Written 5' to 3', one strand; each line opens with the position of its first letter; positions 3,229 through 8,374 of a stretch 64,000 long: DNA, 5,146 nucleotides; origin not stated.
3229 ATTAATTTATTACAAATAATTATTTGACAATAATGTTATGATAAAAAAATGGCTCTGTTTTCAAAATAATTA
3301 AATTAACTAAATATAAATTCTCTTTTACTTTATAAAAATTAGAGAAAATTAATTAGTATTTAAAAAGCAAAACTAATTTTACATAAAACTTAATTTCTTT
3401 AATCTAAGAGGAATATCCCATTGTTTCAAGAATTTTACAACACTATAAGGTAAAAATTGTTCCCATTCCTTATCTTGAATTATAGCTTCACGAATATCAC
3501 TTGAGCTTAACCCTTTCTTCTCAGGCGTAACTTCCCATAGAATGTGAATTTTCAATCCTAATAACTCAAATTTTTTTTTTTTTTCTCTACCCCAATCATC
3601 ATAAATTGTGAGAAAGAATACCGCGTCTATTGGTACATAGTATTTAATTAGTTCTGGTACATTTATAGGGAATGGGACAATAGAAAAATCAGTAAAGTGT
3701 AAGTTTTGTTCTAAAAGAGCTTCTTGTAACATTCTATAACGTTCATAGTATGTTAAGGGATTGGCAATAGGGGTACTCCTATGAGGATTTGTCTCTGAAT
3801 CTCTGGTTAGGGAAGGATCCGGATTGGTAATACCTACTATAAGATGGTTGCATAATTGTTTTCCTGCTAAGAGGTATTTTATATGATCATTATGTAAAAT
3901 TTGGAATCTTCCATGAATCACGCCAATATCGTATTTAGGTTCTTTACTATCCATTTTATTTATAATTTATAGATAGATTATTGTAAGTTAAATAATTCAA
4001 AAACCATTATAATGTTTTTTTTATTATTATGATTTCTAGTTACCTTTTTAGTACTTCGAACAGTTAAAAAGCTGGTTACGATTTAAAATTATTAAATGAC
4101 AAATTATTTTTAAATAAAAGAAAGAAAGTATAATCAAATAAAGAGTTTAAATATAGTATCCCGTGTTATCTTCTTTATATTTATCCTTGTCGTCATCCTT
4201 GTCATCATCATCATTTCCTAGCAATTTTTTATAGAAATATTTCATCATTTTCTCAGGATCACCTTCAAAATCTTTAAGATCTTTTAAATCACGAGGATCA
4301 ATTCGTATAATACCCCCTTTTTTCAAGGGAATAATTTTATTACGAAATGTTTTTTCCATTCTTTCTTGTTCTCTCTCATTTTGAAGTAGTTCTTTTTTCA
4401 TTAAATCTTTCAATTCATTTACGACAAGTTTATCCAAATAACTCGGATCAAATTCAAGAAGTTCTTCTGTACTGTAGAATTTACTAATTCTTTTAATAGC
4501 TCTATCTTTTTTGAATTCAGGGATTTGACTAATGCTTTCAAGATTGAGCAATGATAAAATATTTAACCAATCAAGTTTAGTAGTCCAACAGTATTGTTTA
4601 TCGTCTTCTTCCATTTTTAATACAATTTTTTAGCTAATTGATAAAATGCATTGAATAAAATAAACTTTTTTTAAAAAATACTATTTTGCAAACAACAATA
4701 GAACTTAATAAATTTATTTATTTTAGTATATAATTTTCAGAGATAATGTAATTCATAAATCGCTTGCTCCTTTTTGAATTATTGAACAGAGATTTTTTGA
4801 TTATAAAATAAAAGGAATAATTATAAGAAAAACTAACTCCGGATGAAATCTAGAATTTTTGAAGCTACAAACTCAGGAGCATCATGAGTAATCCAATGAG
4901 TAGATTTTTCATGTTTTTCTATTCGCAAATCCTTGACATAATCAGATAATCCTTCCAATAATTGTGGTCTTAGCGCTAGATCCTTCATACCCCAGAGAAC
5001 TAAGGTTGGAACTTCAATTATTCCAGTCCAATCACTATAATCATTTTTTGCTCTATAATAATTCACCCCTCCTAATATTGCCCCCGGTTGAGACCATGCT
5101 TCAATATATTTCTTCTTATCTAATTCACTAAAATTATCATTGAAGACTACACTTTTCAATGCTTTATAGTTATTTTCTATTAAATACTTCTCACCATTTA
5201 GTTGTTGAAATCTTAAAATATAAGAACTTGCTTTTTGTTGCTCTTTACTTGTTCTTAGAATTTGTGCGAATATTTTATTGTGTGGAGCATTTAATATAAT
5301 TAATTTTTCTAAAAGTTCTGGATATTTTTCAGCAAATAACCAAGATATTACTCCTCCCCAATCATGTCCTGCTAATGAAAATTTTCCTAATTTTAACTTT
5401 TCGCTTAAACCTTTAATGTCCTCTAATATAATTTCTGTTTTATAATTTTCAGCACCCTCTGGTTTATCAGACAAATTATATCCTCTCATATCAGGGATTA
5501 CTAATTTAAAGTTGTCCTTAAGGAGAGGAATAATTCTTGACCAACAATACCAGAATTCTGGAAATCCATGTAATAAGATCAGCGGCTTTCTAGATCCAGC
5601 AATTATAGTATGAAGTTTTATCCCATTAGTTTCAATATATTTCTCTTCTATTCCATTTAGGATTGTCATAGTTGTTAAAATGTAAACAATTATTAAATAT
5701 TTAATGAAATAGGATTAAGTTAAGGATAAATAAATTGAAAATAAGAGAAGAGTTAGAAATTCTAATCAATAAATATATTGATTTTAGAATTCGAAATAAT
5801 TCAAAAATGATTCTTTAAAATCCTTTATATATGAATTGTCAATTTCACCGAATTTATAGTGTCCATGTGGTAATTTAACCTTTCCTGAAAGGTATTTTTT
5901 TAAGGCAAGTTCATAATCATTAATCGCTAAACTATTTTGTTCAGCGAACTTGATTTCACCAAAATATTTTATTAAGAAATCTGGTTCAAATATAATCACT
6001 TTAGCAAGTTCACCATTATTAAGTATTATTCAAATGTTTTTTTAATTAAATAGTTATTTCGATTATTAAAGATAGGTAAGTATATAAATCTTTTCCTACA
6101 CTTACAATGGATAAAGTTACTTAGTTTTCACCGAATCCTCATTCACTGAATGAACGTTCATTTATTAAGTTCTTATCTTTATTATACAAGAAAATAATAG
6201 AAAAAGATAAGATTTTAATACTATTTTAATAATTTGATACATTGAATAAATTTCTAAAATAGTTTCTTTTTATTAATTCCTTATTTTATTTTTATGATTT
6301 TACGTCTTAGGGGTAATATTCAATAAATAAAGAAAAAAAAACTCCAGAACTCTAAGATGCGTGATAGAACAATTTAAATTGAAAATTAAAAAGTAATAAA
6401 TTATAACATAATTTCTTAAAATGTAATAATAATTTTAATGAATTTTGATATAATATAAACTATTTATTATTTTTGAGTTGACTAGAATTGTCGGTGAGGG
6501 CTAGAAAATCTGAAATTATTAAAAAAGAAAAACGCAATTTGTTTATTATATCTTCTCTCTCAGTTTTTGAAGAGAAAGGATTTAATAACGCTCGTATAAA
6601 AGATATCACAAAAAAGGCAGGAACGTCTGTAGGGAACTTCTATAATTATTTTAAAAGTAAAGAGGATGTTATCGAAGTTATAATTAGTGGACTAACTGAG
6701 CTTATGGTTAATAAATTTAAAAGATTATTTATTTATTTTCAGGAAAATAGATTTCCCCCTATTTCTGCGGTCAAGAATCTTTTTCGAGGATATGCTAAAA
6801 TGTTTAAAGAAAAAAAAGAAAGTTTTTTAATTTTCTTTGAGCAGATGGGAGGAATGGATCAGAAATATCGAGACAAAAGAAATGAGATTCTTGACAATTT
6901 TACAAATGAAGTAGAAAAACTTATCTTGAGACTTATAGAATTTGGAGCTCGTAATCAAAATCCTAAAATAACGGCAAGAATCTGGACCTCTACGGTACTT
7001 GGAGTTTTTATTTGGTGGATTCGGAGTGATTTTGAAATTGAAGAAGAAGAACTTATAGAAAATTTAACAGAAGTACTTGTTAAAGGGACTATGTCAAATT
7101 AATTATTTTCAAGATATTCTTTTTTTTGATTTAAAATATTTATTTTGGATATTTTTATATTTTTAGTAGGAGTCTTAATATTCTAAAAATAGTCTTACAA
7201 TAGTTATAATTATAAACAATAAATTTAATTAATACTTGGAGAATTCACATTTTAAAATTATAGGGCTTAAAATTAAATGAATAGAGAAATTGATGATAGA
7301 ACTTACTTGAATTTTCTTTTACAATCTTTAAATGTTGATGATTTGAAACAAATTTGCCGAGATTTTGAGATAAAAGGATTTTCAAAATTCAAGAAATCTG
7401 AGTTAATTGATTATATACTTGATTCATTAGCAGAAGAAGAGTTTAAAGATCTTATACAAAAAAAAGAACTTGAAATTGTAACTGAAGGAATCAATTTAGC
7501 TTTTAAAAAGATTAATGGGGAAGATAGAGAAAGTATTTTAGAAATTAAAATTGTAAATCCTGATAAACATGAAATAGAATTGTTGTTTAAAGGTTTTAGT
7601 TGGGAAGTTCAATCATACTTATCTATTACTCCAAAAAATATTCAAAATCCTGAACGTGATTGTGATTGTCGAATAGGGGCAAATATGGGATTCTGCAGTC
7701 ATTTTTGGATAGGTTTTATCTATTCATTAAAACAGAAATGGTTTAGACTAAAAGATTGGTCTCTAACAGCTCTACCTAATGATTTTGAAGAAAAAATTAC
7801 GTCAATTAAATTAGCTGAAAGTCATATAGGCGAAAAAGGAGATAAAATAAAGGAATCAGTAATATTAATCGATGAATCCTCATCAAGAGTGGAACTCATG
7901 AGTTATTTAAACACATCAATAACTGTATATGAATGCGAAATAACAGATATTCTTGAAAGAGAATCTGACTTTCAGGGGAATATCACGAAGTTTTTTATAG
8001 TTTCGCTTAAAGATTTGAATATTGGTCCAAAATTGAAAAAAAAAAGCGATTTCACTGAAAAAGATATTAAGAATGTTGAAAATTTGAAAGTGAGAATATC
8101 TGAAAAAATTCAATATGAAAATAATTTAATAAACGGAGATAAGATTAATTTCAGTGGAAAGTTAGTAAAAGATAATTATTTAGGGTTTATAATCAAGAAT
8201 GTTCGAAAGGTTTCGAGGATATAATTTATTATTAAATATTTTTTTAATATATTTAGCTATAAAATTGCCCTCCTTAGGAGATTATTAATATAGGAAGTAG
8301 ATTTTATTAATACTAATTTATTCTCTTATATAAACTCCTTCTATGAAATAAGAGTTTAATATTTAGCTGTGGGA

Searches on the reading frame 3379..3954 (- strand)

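Call 44: search_protein_families(library=pfam, proteins=[window:3379-3954:-], max_evalue=0.001)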
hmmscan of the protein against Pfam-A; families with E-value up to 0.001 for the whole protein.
window:3379-3954:- (191 aa): 1 family
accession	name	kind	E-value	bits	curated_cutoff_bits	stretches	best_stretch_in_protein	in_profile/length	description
PF01467.32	CTP_transf_like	-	1.5e-11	45.1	21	1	13-156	2-132/133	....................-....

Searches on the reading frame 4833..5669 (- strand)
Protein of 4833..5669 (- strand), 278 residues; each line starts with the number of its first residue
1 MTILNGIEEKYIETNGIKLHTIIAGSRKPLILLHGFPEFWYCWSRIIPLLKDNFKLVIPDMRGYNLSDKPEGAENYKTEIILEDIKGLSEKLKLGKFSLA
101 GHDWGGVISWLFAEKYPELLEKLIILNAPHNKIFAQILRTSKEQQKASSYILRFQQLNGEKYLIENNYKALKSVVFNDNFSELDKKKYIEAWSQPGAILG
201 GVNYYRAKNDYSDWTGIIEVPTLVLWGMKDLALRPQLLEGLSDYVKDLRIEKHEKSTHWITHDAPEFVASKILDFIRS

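Call 44: search_protein_families(library=pfam, proteins=[window:4833-5669:-], max_evalue=0.001)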
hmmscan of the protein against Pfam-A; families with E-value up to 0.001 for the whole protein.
window:4833-5669:- (278 aa): 3 families
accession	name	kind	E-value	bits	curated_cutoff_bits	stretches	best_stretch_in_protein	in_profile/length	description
PF00561.26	Abhydrolase_1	-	1.4e-27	97.4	25.8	1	28-263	1-243/245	alpha/beta hydrolase fold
PF12697.13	Abhydrolase_6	-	1.7e-12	48.9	26.3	1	30-269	1-215/217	Alpha/beta hydrolase family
PF12146.15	Hydrolase_4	-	6.5e-09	35.9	27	1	27-260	4-234/239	Serine aminopeptidase, S33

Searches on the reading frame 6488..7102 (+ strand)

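Call 44: search_protein_families(library=pfam, proteins=[window:6488-7102:+], max_evalue=0.001)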
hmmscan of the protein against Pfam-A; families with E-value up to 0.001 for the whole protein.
window:6488-7102:+ (204 aa): 3 families
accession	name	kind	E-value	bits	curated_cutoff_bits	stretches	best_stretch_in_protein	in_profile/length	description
PF00440.29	TetR_N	-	1.6e-11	44.3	24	1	24-63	6-45/47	Bacterial regulatory proteins, tetR family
PF17932.6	TetR_C_24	-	1.4e-06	28.9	26.4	1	96-200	9-113/114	Tetracyclin repressor-like, C-terminal domain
PF14278.11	TetR_C_8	-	2.7e-05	24.6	26.1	1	130-197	29-101/103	Transcriptional regulator C-terminal region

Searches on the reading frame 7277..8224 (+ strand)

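Call 44: search_protein_families(library=pfam, proteins=[window:7277-8224:+], max_evalue=0.001)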
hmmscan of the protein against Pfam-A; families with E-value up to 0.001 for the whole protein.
window:7277-8224:+ (315 aa): 1 family
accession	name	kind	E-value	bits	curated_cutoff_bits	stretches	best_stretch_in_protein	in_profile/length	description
PF07498.18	Rho_N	-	4.2e-08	33.5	24.9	1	15-54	2-41/43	Rho termination factor, N-terminal domain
